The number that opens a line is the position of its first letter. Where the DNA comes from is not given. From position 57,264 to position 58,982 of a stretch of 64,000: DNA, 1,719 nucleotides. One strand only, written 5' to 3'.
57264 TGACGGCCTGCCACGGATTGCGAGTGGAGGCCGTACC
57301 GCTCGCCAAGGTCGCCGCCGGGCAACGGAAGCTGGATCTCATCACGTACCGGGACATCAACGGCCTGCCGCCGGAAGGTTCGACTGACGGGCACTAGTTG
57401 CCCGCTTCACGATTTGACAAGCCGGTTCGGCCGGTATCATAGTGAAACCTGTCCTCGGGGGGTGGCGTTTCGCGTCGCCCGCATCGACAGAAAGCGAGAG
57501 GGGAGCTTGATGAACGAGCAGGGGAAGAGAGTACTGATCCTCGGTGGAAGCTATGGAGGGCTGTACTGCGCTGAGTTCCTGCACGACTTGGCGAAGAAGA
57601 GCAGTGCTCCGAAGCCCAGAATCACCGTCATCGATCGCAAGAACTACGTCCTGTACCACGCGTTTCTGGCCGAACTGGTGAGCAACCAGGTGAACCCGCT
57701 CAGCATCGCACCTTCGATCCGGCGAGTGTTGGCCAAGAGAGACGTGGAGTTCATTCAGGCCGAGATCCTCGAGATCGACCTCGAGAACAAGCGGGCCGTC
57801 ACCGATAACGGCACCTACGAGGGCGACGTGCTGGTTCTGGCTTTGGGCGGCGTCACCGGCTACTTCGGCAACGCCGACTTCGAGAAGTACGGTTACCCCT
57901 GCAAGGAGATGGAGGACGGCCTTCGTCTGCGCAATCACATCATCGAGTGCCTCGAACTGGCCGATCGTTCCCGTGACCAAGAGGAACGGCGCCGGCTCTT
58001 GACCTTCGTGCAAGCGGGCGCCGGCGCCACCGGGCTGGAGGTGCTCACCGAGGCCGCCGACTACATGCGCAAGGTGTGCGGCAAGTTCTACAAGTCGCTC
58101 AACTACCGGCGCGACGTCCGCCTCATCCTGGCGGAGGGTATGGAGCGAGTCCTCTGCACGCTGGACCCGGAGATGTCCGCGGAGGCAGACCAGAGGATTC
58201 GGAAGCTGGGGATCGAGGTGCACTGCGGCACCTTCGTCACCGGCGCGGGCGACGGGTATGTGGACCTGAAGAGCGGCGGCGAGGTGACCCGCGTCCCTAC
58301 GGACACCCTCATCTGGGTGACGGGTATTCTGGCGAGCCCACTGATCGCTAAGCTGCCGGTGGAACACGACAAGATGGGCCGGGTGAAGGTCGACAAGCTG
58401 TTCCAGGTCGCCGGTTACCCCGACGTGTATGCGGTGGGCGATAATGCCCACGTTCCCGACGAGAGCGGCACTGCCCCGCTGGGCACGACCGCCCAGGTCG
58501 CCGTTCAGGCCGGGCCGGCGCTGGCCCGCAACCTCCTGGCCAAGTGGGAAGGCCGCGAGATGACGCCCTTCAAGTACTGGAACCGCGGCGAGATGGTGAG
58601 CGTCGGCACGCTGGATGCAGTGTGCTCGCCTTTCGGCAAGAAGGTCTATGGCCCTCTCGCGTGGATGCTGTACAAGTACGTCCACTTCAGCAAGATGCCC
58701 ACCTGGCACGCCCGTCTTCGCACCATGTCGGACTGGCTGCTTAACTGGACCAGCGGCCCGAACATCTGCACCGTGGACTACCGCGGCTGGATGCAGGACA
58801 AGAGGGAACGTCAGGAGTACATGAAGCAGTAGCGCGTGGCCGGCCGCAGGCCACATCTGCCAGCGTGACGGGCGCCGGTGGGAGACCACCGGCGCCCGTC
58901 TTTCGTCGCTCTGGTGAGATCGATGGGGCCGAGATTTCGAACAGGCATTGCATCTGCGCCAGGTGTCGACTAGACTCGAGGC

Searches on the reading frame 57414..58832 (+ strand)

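Call 65: search_protein_families(library=pfam, proteins=[window:57414-58832:+], max_evalue=0.001)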
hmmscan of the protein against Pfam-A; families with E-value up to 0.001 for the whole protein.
window:57414-58832:+ (472 aa): 3 families
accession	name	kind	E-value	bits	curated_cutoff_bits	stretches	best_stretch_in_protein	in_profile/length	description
PF07992.20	Pyr_redox_2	-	9.8e-31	107.7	26.1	1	39-367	2-291/291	Pyridine nucleotide-disulphide oxidoreductase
PF00070.33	Pyr_redox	-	3.5e-08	34.3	22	0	238-277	26-65/82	Pyridine nucleotide-disulphide oxidoreductase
PF22366.1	NDH2_C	-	0.00023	21.7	27.7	1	392-444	3-56/62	NDH2 C-terminal domain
